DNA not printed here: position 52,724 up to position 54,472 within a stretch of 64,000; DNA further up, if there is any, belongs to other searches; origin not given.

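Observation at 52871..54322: Priming glycosyl-phosphate transferase (WecA/MraY family) fused to a PilZ c-di-GMP receptor domain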

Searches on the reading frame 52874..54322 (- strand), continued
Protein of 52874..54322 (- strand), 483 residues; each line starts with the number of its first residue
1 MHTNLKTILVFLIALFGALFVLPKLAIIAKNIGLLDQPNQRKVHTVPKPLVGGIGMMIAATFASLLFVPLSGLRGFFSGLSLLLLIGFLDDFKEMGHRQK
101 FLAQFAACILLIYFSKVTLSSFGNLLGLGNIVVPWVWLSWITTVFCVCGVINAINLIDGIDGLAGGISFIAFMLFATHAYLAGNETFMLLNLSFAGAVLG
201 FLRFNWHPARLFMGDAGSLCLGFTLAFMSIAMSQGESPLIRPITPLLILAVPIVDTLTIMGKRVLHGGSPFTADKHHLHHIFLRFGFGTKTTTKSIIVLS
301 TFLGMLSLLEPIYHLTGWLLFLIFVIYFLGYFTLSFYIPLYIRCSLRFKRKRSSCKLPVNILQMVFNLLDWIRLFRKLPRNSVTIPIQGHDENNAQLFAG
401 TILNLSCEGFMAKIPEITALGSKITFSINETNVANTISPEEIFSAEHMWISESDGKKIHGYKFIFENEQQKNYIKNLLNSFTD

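Call 32: predict_structure(alignment_id=A1)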
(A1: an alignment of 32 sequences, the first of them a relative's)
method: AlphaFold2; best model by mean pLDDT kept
length: 483 residues; sequences in the alignment: 32
mean_pLDDT: 79.5   pTM: 0.73
mean pLDDT of the five models: 79.5, 78.1, 77.9, 74.7, 71.0
residues with pLDDT >= 90: 128; 70-90: 239; 50-70: 100; < 50: 16
segments of 3 or more residues with pLDDT < 50: 370-377, 432-437
pLDDT, mean of each block of 10 residues (from residue 1): 81 92 87 75 69 86 83 85 86 74 91 90 85 88 91 75 85 96 93 94 70 79 94 90 93 85 73 54 64 84 93 90 92 75 64 60 62 51 80 74 84 77 73 45 77 72 82 81 58
secondary structure, 60 per line:
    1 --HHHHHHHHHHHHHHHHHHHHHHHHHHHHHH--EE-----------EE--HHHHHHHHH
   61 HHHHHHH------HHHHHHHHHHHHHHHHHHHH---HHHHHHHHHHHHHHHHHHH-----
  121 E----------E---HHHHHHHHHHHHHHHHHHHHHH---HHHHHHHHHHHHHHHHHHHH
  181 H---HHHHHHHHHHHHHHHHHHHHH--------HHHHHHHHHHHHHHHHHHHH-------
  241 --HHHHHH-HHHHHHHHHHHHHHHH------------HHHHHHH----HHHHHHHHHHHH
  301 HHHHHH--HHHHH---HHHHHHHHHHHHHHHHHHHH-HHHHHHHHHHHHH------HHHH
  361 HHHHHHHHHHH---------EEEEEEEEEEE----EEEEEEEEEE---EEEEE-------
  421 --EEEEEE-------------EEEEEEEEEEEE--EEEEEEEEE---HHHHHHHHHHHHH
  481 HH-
elements in order: H3-32 H52-67 H74-93 H97-115 H136-157 H161-181 H185-205 H214-233 H243-248 H250-265 H278-284 H289-306 H309-313 H317-336 H338-350 H357-371 E381-391 E396-405 E409-413 E423-428 E442-453 E456-464 H468-482

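Call 36: find_encoding_contigs(protein=P0004, flank=10000, max_places=2)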
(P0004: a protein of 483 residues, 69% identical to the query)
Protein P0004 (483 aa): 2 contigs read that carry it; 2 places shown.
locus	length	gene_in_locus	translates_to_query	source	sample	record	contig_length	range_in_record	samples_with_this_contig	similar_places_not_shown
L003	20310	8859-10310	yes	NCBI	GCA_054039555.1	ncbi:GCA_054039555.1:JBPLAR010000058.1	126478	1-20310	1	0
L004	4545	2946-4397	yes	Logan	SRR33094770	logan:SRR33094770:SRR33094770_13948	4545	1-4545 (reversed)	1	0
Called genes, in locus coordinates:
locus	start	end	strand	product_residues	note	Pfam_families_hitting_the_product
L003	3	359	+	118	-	?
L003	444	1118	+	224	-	-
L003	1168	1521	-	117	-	PF02452:PemK_toxin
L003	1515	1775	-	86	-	-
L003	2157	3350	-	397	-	PF13173:AAA_14, PF13635:DUF4143 (faint)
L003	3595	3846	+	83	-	PF01402:RHH_1 (weak)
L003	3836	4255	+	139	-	PF01850:PIN (faint), PF13470:PIN_3, PF16289:PIN_12 (faint)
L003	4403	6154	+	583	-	PF02543:Carbam_trans_N, PF16861:Carbam_trans_C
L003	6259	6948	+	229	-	PF00535:Glycos_transf_2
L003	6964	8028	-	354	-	PF14907:NTP_transf_5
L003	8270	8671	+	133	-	-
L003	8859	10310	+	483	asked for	PF00953:Glycos_transf_4, PF07238:PilZ (weak)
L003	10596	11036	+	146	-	-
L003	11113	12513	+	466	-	PF10082:BBP2_2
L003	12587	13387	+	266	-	PF02563:Poly_export, PF10531:SLBB, PF22461:SLBB_2, PF10531:SLBB, PF22461:SLBB_2 (weak)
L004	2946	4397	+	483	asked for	PF00953:Glycos_transf_4, PF07238:PilZ (weak)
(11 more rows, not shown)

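Call 37: find_encoding_contigs(protein=P0114, flank=10000, max_places=2)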
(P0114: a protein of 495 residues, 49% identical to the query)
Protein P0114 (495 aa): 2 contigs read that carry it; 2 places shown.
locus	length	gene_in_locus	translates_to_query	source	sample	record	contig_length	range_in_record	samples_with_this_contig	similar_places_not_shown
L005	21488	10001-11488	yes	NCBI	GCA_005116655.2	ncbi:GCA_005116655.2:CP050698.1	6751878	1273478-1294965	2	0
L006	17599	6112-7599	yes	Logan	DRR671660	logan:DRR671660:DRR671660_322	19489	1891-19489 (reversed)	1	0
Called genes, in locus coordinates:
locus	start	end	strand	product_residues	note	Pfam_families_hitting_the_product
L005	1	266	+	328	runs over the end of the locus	PF00535:Glycos_transf_2, PF10111:Glyco_tranf_2_2, PF13641:Glyco_tranf_2_3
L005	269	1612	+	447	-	-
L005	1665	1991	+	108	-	-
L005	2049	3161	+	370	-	PF01757:Acyl_transf_3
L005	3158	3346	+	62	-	PF13358:DDE_3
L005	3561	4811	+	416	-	PF20706:GT4-conflict (weak), PF00534:Glycos_transf_1, PF13692:Glyco_trans_1_4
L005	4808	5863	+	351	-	-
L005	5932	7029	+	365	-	PF13439:Glyco_transf_4, PF20706:GT4-conflict (weak), PF00534:Glycos_transf_1, PF13692:Glyco_trans_1_4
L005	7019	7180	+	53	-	PF09314:DUF1972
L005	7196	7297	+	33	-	-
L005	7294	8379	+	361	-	PF09314:DUF1972, PF00534:Glycos_transf_1, PF13692:Glyco_trans_1_4 (weak)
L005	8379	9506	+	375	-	PF14907:NTP_transf_5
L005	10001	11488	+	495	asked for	PF00953:Glycos_transf_4, PF07238:PilZ (weak)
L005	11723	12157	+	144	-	-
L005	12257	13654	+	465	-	PF10082:BBP2_2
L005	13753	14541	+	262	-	PF02563:Poly_export, PF10531:SLBB, PF22461:SLBB_2, PF10531:SLBB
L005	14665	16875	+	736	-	PF02706:Wzz, PF13807:GNVR, PF10609:ParA (faint), PF01656:CbiA (weak), PF13614:AAA_31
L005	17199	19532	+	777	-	PF04932:Wzy_C, PF07719:TPR_2 (faint), PF13428:TPR_14 (faint), PF00515:TPR_1 (faint), PF13432:TPR_16 (faint)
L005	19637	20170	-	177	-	-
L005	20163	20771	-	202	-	-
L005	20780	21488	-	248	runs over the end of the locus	-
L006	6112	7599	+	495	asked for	PF00953:Glycos_transf_4, PF07238:PilZ (weak)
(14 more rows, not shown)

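Call 40: find_related_loci(query=A1, collection=genome_contigs, flank=8000)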
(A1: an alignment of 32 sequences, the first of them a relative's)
Query A1 (483 aa) in genome_contigs; peptide patterns used: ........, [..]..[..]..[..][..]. (x = any residue, [..] = any of these).
599 stretches matched a pattern (row limit reached: there are more); 570 encode a relative of the query (tblastn E <= 1e-3); the best 80 are kept; 80 distinct loci.
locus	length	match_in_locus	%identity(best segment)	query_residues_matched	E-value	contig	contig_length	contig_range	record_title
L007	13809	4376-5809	54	3-477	3e-160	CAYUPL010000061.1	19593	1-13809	MAG TPA_asm: uncultured Desulfopila sp. isolate SRP141376_co3_410 genome assembly, contig: NODE_7509_length_19593_cov_11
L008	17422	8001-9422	54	4-476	3e-159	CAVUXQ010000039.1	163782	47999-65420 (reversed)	MAG: uncultured delta proteobacterium isolate MFD05684.bin.2.19 genome assembly, contig: contig_86005, whole genome shot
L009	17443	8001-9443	52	1-480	7e-152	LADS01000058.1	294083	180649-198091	MAG: Desulfobulbaceae bacterium BRH_c16a BRHa_1001515, whole genome shotgun sequence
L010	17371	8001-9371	50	23-480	9e-144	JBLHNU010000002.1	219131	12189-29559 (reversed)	MAG: Desulforhopalus sp. isolate 3300055726_39 Ga0535650_0000020, whole genome shotgun sequence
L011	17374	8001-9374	52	4-463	5e-142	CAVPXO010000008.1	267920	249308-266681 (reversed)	MAG: uncultured delta proteobacterium isolate MFD01721.bin.1.130 genome assembly, contig: contig_24823, whole genome sho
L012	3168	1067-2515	46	4-480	9e-143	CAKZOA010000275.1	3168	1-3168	MAG TPA_asm: uncultured Desulfobulbaceae bacterium isolate SRR4030105_bin.54_CONCOCT_v1.1_MAG genome assembly, contig: E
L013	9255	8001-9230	55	4-414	2e-131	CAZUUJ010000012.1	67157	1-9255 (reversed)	MAG TPA_asm: uncultured Desulfocapsaceae bacterium isolate SRP077602_co7_573 genome assembly, contig: NODE_1647_length_6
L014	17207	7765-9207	53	1-479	3e-160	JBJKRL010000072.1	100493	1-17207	MAG: Desulfocapsaceae bacterium isolate Bin_58 S1Ck127_247252_flag_0_multi_11.7657_len_100493, whole genome shotgun sequ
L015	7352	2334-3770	43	1-477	6e-121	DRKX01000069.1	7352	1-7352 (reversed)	MAG TPA_asm: Nitrospirae bacterium isolate HyVt-450 HyVt-450_k145_250998, whole genome shotgun sequence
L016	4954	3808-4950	59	1-380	3e-117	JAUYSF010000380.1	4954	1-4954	MAG: Desulfoprunum sp. isolate C5_metabat.bin.56 C5_k141_335606, whole genome shotgun sequence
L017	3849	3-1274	47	50-472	9e-116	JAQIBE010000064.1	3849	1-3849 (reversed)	MAG: Desulfobulbaceae bacterium isolate GH16 k119_503946, whole genome shotgun sequence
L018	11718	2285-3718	43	1-480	2e-109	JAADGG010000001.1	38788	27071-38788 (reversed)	MAG: Nitrospirota bacterium isolate M_MetaBat.107 contig-127_3785, whole genome shotgun sequence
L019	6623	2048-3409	43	26-483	9e-108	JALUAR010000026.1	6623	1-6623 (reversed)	MAG: Thermodesulfovibrio sp. isolate S141_metabat2_scaf2bin.236 S141_NODE_12899_length_6623_cov_1.599138, whole genome s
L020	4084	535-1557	51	1-343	5e-106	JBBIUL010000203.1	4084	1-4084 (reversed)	MAG: Nitrospira sp. isolate PBS170224_bin_52 NODE_16641_length_4084_cov_6.79505, whole genome shotgun sequence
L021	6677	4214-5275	49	5-360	2e-100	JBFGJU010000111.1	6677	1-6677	MAG: Thermodesulfovibrionales bacterium isolate Mix_sand03.2021.01.D.26 k141_140394_length_6677_cov_10.9357, whole genom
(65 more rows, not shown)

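Call 42: fold_search(model_id=the predicted structure, library=pdb)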
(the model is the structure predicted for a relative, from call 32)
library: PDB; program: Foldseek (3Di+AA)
matches with E <= 10: 476; with E <= 0.001: 43
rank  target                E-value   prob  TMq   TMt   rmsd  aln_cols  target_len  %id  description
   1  6oyz_B                1.4e-09  1.00  0.52  0.75   3.5       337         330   22  Crystal structure of MraY bound to capuramycin (released 2019-07-10)
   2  6oyh_D                1.4e-09  1.00  0.54  0.75   4.2       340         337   23  Crystal structure of MraY bound to carbacaprazamycin (released 2019-07-10)
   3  6oz6_A                4.8e-09  1.00  0.52  0.75   4.2       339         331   23  Crystal structure of MraY bound to 3'-hydroxymureidomycin A (released 2019-07-10)
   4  9b70_A                5.0e-09  1.00  0.53  0.74   4.3       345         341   23  Cryo-EM structure of MraY in complex with analogue 2 (released 2024-06-26)
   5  9zno_A                6.2e-09  1.00  0.52  0.74   4.2       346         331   22  Cryo-EM structure of Hydrogenivirga sp. MraY in complex with APPB (released 2026-02-04)
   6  6oyh_B                7.1e-09  1.00  0.53  0.76   3.4       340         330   22  Crystal structure of MraY bound to carbacaprazamycin (released 2019-07-10)
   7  6oyh_A                9.7e-09  1.00  0.54  0.78   3.3       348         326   21  Crystal structure of MraY bound to carbacaprazamycin (released 2019-07-10)
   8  8cxr_C                9.7e-09  1.00  0.52  0.76   3.5       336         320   23  Crystal structure of MraY bound to a sphaerimicin analogue (released 2023-03-29)
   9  8cxr_A                1.1e-08  1.00  0.52  0.78   3.4       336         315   23  Crystal structure of MraY bound to a sphaerimicin analogue (released 2023-03-29)
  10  8tlu_A                1.4e-08  1.00  0.52  0.70   4.7       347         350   23  E. coli MraY mutant-T23P (released 2024-05-01)
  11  6oyz_A                1.4e-08  1.00  0.53  0.80   3.2       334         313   22  Crystal structure of MraY bound to capuramycin (released 2019-07-10)
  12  5ckr                  2.0e-08  1.00  0.53  0.76   3.7       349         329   23  Crystal Structure of MraY in complex with Muraymycin D2 (released 2016-03-02)
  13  5jnq                  2.6e-08  1.00  0.52  0.79   3.9       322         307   22  MraY tunicamycin complex (released 2017-01-11)
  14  6oz6_B                2.7e-08  1.00  0.53  0.78   3.4       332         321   22  Crystal structure of MraY bound to 3'-hydroxymureidomycin A (released 2019-07-10)
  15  6oz6_C                2.9e-08  1.00  0.50  0.74   4.1       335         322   24  Crystal structure of MraY bound to 3'-hydroxymureidomycin A (released 2019-07-10)
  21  4j72_B                7.4e-08  1.00  0.47  0.74   5.1       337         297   20  Crystal Structure of polyprenyl-phosphate N-acetyl hexosamine 1-phosphate transferase (released 2013-09-11)
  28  4j72_A                3.6e-07  1.00  0.49  0.71   4.5       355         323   22  Crystal Structure of polyprenyl-phosphate N-acetyl hexosamine 1-phosphate transferase (released 2013-09-11)
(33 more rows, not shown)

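Call 47: search_protein_representatives(alignment_id=A1)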
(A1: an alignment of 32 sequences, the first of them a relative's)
Query: 32 sequences, 488 profile positions. Proteins with E-value up to 0.001 (for the whole library): 41324; up to 1e-10: 27114; up to 1e-30: 8577. The best 150 are listed.
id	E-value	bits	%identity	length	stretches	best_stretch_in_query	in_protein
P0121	1.0e-223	759.9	-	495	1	1-486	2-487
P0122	2.8e-194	662.8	-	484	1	2-478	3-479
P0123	3.7e-174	596.4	-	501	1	1-484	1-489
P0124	3.5e-153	527.2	-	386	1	123-486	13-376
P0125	5.3e-150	516.7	-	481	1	6-482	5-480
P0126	1.2e-143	495.8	-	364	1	6-363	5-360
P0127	1.5e-141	488.9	-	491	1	6-484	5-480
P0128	9.6e-140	482.9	-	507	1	6-481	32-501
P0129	9.4e-139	479.6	-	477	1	6-480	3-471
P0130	2.2e-137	475.1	-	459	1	22-480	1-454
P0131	1.1e-135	469.5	-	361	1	6-353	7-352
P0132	1.4e-132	459.3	-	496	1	10-484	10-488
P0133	1.6e-128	445.9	-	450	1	10-364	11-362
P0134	4.8e-127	441.0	-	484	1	2-480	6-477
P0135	3.8e-126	438.1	-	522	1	8-483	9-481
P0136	8.2e-126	437.0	-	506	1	6-345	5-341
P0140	1.6e-118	412.9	-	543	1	6-340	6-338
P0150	2.0e-89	317.0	-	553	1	8-338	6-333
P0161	3.9e-81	289.6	-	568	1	6-339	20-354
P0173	1.2e-77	278.1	-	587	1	8-322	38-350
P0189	9.3e-76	271.9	-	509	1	7-336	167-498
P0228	1.7e-72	261.1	-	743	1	9-342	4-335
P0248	3.4e-71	256.8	-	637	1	8-317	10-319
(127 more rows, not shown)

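Call 48: search_protein_families(library=pfam, proteins=[P0140, P0150, P0161, P0228, P0136, P0133, P0189, P0248, P0173, P0135], max_evalue=0.01)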
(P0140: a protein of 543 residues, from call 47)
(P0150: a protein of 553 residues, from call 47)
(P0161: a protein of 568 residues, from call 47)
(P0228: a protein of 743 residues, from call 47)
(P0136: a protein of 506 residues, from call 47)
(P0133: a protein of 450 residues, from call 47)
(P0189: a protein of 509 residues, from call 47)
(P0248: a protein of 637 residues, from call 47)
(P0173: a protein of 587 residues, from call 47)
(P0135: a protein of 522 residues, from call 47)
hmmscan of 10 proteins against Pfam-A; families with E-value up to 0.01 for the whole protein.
P0140 (543 aa): 1 family
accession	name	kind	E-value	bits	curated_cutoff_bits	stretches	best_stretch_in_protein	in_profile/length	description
PF00953.26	Glycos_transf_4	-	6.4e-43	146.9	27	1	77-232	3-159/160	Glycosyl transferase family 4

P0150 (553 aa): 1 family
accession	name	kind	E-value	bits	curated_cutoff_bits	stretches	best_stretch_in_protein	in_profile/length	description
PF00953.26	Glycos_transf_4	-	2.7e-43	148.2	27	1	75-231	3-159/160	Glycosyl transferase family 4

P0161 (568 aa): 1 family
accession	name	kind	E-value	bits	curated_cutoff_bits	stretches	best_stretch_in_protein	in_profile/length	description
PF00953.26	Glycos_transf_4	-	7.1e-43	146.8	27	1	91-247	3-159/160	Glycosyl transferase family 4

P0228 (743 aa): 6 families
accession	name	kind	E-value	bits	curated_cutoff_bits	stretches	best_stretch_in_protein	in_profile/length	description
PF00953.26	Glycos_transf_4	-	1.1e-41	142.9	27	1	71-226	2-158/160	Glycosyl transferase family 4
PF09314.17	DUF1972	-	1.7e-22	80.4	25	1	358-529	3-186/186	Domain of unknown function (DUF1972)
PF13579.12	Glyco_trans_4_4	-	2.2e-10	41.5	29.7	1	372-527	1-158/158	Glycosyl transferase 4-like domain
PF13439.12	Glyco_transf_4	-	6.6e-10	39.7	28.5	1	372-530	2-168/170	Glycosyltransferase Family 4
PF00534.26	Glycos_transf_1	-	5.8e-08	32.9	26.4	1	547-695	14-169/172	Glycosyl transferases group 1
PF13692.12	Glyco_trans_1_4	-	0.00035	21.3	27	1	550-681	3-139/142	Glycosyl transferases group 1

P0136 (506 aa): 2 families
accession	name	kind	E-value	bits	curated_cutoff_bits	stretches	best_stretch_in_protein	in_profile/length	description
PF00953.26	Glycos_transf_4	-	1.7e-41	142.3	27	1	75-230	3-159/160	Glycosyl transferase family 4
PF00990.26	GGDEF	-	9.5e-05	22.7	23.8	0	415-499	61-150/161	Diguanylate cyclase, GGDEF domain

P0133 (450 aa): 1 family
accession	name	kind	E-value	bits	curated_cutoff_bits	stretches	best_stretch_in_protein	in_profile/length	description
PF00953.26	Glycos_transf_4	-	7.9e-45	153.2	27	1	77-231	3-158/160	Glycosyl transferase family 4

P0189 (509 aa): 1 family
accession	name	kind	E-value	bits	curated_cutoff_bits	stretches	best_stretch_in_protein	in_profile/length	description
PF00953.26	Glycos_transf_4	-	1.3e-38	132.9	27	1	237-395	4-158/160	Glycosyl transferase family 4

P0248 (637 aa): 1 family
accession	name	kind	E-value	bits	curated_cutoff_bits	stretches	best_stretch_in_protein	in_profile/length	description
PF00953.26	Glycos_transf_4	-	5.3e-40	137.5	27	1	78-234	2-159/160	Glycosyl transferase family 4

P0173 (587 aa): 1 family
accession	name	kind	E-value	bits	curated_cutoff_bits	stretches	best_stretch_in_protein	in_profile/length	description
PF00953.26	Glycos_transf_4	-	3.5e-36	125.1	27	1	106-262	2-159/160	Glycosyl transferase family 4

P0135 (522 aa): 2 families
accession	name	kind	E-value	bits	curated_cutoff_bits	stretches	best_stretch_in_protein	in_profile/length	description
PF00953.26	Glycos_transf_4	-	6.2e-43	147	27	1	76-231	3-159/160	Glycosyl transferase family 4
PF07238.19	PilZ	-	0.00011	22.9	22.5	1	375-476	3-100/102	PilZ domain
